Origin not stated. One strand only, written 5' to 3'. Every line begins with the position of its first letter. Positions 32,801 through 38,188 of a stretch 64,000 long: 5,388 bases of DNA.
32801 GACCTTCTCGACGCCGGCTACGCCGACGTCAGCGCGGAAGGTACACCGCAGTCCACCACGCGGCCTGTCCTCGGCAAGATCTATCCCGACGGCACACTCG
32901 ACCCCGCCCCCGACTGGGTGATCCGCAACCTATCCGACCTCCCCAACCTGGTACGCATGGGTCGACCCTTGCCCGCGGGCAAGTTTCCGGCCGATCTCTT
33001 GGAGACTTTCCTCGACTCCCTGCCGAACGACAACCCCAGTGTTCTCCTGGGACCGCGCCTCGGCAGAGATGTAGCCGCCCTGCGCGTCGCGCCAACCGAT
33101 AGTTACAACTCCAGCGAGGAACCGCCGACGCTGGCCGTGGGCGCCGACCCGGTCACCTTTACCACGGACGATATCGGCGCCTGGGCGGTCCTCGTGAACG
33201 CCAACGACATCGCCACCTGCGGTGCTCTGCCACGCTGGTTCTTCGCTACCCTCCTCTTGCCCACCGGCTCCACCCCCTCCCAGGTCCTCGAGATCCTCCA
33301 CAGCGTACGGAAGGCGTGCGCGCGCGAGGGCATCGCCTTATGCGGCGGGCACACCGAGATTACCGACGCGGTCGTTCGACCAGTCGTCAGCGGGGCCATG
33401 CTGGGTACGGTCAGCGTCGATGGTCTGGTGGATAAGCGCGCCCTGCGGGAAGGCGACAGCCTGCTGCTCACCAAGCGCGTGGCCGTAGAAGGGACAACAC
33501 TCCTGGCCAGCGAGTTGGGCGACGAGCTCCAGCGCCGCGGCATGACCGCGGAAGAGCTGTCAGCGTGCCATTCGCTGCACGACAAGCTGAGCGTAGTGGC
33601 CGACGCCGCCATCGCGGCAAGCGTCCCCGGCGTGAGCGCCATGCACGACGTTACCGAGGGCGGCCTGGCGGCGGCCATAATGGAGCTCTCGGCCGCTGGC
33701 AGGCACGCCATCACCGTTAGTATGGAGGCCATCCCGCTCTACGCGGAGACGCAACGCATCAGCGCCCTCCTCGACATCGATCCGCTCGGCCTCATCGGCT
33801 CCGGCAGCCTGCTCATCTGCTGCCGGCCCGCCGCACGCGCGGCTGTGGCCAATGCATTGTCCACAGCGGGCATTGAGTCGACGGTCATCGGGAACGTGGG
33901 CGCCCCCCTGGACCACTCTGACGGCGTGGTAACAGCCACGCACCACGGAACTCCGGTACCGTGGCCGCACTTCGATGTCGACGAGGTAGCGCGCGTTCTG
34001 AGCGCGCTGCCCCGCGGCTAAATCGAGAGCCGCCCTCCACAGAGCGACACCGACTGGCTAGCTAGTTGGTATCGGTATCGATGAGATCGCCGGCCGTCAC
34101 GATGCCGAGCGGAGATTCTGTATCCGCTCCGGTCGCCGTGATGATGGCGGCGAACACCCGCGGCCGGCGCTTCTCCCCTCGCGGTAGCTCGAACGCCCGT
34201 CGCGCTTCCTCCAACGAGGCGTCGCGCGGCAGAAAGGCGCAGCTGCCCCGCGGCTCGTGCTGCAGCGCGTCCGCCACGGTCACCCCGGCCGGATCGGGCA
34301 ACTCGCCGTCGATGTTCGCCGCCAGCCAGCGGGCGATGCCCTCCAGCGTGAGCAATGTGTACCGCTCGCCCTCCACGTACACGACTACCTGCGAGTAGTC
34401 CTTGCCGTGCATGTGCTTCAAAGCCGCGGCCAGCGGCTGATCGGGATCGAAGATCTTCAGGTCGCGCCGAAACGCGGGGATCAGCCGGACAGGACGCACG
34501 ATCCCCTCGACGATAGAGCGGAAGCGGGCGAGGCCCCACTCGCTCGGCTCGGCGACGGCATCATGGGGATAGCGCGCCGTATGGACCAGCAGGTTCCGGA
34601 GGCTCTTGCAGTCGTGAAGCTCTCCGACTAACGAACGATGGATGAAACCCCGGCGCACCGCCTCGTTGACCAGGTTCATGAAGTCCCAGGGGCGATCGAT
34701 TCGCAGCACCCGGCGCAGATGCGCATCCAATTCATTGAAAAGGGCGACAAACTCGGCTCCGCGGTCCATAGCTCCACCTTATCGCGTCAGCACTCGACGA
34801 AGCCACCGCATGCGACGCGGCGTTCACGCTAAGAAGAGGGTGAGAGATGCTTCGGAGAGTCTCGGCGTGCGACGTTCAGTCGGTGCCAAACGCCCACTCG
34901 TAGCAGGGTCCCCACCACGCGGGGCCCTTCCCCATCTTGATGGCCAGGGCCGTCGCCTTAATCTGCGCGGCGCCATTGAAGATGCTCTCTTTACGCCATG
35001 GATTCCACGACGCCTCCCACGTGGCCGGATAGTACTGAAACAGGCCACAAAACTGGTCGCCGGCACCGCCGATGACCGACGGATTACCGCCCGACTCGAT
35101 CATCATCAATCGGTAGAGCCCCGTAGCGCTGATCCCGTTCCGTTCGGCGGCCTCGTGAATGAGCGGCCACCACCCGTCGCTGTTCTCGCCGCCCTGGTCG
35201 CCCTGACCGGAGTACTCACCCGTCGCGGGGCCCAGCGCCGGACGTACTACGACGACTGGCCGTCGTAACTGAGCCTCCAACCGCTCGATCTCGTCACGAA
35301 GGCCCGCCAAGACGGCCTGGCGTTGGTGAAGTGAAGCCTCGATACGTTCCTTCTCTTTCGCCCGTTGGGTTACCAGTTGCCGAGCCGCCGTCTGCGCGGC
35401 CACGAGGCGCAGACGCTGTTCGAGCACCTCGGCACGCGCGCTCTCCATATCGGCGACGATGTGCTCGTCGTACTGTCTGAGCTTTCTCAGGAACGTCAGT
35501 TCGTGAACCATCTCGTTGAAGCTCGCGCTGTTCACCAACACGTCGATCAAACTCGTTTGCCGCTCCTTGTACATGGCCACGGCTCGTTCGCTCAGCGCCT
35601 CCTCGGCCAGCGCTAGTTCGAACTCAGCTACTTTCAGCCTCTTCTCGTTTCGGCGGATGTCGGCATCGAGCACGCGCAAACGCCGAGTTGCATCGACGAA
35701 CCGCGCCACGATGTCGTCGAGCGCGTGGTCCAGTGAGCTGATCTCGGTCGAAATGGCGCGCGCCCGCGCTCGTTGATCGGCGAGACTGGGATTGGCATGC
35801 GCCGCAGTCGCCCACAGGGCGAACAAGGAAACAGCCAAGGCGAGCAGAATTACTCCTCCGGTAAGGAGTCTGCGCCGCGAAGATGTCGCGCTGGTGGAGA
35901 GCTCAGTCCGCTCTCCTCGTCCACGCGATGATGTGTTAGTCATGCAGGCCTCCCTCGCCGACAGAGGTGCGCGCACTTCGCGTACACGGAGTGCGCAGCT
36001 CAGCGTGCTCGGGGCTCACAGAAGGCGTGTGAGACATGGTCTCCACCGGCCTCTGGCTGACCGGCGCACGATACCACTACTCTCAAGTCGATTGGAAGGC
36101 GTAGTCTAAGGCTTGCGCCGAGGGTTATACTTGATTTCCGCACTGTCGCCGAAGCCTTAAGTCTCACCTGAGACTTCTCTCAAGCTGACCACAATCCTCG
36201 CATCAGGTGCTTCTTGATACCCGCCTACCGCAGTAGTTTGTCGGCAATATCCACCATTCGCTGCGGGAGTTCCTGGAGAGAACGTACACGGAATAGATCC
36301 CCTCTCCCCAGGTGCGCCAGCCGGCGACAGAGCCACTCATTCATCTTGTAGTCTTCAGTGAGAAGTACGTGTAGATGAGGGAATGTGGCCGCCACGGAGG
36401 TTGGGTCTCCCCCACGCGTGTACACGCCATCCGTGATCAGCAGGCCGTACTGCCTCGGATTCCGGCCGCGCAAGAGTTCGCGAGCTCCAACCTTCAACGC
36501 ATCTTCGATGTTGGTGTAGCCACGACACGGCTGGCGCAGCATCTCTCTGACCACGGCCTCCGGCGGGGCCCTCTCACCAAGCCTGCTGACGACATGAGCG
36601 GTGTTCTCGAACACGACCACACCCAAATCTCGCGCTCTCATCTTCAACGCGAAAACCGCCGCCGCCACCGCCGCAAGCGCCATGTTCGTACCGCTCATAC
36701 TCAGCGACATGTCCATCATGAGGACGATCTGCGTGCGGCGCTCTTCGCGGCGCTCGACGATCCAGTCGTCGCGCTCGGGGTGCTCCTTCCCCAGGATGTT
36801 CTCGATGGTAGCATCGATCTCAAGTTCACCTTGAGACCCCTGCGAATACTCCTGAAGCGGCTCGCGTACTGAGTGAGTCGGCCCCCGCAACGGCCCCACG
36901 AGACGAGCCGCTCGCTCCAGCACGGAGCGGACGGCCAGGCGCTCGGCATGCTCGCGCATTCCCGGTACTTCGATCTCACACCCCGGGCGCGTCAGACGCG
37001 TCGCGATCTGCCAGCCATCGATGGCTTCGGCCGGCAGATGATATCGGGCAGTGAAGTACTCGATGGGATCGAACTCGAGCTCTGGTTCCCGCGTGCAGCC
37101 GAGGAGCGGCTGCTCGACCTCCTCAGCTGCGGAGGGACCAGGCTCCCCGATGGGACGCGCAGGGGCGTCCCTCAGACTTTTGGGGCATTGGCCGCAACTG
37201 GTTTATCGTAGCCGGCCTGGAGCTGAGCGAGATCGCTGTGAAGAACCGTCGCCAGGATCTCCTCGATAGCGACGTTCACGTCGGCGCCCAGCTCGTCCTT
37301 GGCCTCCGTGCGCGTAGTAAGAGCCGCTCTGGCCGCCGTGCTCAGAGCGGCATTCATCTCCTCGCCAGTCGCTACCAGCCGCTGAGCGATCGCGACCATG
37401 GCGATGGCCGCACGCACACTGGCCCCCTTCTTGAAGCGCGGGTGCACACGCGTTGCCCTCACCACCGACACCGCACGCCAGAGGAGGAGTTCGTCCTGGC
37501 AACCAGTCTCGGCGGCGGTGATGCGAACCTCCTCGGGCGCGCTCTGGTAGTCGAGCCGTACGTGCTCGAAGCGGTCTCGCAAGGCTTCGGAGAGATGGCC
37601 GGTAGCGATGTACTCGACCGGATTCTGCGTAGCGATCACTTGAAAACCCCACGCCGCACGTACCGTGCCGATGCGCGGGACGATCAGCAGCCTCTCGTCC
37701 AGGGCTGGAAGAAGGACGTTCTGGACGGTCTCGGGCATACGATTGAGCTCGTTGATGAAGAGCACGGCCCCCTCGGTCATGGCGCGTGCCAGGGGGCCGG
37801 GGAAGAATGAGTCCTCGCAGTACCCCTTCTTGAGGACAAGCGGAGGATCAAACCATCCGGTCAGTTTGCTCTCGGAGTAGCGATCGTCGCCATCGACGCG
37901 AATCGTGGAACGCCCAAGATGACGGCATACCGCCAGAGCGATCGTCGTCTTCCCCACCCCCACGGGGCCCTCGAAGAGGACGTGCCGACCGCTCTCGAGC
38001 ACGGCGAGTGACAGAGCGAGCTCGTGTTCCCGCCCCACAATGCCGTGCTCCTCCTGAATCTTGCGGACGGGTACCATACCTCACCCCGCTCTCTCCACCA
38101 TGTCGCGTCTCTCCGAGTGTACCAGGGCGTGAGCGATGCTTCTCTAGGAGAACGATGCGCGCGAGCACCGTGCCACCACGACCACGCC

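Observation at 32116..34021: HAD phosphatase fused to a PurM/HypE-like ATP-grasp-type domain, with no canonical start codon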

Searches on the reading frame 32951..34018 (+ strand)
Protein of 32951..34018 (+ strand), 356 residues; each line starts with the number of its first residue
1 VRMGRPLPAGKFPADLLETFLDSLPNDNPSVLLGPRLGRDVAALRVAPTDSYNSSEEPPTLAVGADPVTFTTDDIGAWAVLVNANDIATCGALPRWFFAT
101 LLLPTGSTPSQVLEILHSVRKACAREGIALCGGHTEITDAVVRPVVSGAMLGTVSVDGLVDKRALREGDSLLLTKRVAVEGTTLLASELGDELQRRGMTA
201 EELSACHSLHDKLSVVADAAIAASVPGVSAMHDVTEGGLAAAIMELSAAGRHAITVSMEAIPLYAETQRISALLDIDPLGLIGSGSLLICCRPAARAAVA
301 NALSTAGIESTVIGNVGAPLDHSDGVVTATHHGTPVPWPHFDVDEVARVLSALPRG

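Call 58: search_solved_structures(query=window:32951-34018:+, max_evalue=0.001, show_alignments=5)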
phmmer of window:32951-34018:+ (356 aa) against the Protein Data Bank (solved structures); distinct sequences matched with E-value up to 0.001: 7.
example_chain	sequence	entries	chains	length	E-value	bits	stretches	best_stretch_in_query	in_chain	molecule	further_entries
2i6r_A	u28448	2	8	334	4e-18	69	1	65-316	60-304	HypE protein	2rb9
2z1t_A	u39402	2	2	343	2.9e-16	62.9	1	63-312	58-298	Hydrogenase expression/formation protein HypE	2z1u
3vti_C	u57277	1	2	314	5.5e-11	45.5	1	65-316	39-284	Hydrogenase maturation factor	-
2z1e_A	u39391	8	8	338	4.6e-10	42.5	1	66-318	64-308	Hydrogenase expression/formation protein HypE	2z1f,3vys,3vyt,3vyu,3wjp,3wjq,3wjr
3u0o_A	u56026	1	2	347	1e-09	41.3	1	67-264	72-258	Selenide, water dikinase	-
5avm_A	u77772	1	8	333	9.7e-05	25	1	79-174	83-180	Phosphoribosylformylglycinamidine cyclo-ligase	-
2btu_A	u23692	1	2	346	0.00079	22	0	72-169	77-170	PHOSPHORIBOSYL-AMINOIMIDAZOLE SYNTHETASE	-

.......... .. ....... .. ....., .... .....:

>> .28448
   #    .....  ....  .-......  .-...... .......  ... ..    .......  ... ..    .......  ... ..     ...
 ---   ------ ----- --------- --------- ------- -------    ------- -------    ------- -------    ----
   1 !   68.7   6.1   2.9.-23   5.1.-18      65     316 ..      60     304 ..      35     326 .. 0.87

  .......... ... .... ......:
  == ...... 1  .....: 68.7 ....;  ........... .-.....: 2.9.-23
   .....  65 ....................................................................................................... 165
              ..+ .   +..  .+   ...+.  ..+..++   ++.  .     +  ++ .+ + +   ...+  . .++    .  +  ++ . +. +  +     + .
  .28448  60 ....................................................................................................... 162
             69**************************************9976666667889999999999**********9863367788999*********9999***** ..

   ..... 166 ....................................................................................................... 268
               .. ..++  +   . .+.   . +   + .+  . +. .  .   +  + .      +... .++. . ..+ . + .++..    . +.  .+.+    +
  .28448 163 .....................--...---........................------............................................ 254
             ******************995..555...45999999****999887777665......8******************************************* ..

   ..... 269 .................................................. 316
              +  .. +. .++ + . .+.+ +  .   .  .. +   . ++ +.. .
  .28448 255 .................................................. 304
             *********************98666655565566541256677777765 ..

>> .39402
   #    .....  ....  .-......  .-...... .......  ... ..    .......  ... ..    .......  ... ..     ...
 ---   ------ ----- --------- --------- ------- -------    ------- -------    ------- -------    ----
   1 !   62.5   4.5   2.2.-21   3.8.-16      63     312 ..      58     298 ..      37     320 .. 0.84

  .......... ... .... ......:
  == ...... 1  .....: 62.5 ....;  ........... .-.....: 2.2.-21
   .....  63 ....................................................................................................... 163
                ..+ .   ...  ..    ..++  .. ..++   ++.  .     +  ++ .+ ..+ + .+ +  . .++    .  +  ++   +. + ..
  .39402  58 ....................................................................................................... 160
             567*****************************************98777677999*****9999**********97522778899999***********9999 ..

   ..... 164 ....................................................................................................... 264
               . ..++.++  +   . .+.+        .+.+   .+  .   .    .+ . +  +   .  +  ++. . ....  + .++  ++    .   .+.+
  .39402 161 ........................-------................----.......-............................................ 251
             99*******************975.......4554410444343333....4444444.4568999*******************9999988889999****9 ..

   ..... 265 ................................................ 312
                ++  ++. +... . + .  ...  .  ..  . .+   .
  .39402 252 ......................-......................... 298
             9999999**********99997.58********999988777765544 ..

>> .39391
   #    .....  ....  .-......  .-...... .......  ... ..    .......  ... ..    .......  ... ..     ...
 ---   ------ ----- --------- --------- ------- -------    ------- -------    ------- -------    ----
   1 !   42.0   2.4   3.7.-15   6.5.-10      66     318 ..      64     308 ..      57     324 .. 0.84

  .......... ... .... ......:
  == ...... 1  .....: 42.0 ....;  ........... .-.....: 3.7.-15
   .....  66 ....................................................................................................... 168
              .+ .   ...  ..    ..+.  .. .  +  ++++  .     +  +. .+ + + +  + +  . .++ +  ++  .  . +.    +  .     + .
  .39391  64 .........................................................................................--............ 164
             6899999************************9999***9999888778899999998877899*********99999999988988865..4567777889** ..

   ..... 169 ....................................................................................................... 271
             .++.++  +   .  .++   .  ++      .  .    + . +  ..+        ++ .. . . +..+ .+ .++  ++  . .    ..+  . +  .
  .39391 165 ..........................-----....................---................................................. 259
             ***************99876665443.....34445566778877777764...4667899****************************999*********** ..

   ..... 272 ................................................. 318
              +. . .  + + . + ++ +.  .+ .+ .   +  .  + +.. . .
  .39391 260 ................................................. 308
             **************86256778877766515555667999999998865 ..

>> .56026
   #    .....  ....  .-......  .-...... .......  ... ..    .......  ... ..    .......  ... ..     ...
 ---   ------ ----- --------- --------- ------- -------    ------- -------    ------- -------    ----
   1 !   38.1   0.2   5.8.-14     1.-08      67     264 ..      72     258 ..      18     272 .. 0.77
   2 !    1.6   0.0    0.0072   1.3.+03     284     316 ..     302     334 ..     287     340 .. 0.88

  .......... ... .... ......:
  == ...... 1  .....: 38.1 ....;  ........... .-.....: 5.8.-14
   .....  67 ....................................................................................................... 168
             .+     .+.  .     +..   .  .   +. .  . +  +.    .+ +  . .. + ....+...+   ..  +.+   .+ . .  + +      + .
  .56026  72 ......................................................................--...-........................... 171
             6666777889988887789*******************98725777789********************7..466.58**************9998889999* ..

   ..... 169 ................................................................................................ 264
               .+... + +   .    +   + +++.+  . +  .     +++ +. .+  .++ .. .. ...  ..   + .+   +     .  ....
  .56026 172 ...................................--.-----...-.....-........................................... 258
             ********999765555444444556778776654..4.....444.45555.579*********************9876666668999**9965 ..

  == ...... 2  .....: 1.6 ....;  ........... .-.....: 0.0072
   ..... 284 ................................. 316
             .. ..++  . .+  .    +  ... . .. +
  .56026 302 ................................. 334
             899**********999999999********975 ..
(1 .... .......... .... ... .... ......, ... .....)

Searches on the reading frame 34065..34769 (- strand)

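Call 4: search_protein_families(library=pfam, proteins=[window:34065-34769:-], max_evalue=0.01)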
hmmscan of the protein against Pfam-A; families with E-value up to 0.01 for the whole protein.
window:34065-34769:- (235 aa): 1 family
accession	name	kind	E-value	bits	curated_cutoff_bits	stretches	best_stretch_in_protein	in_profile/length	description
PF00571.33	CBS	-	4.7e-07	30.5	24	0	101-134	6-38/57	CBS domain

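Call 5: search_protein_families(library=ncbifam, proteins=[window:34065-34769:-], max_evalue=0.01)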
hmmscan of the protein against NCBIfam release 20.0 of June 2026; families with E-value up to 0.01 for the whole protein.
window:34065-34769:- (235 aa): 0 families

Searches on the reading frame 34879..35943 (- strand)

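Call 53: search_protein_families(library=pfam, proteins=[window:34879-35943:-], max_evalue=0.0001)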
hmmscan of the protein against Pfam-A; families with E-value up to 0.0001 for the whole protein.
window:34879-35943:- (355 aa): 2 families
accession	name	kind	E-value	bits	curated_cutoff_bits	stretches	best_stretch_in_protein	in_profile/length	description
PF24568.1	CC_PcsB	-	4.7e-08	33.2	27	1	114-174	12-73/75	Peptidoglycan hydrolase PcsB, coiled-coil domain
PF01464.25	SLT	-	1.3e-05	25.2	21.3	1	261-312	2-51/117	Transglycosylase SLT domain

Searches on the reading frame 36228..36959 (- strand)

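Call 53: search_protein_families(library=pfam, proteins=[window:36228-36959:-], max_evalue=0.0001)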
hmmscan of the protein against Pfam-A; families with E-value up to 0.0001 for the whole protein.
window:36228-36959:- (244 aa): 3 families
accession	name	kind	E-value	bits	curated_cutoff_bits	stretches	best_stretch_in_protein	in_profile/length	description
PF13519.12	VWA_2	-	1.7e-10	41.9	27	1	78-178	1-106/107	von Willebrand factor type A domain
PF05762.20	VWA_CoxE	-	1e-09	38.6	26.4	1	32-180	16-161/222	VWA domain containing CoxE-like protein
PF00092.34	VWA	-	4.6e-06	27.4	23.8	1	78-192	2-126/174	von Willebrand factor type A domain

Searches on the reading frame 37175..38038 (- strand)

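Call 53: search_protein_families(library=pfam, proteins=[window:37175-38038:-], max_evalue=0.0001)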
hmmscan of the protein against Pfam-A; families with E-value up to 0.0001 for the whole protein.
window:37175-38038:- (288 aa): 6 families
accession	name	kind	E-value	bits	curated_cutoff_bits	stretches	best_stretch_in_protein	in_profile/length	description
PF07728.20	AAA_5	-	1.3e-21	77.5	22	1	19-157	1-139/139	AAA domain (dynein-related subfamily)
PF07726.17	AAA_3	-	3.2e-13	50.1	27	1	19-157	1-129/131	ATPase family associated with various cellular activities (AAA)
PF05496.18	RuvB_N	-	1.1e-09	38.7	27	0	86-159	81-155/159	Holliday junction DNA helicase RuvB P-loop domain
PF00004.35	AAA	-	2.2e-08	35.1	21.2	1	20-159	1-125/131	ATPase family associated with various cellular activities (AAA)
PF00158.32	Sigma54_activat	-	6.2e-07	29.7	20.2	0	88-161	92-166/168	Sigma-54 interaction domain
PF01078.27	Mg_chelatase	-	4.1e-05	23.5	20.3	0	79-143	98-161/207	Magnesium chelatase, subunit ChlI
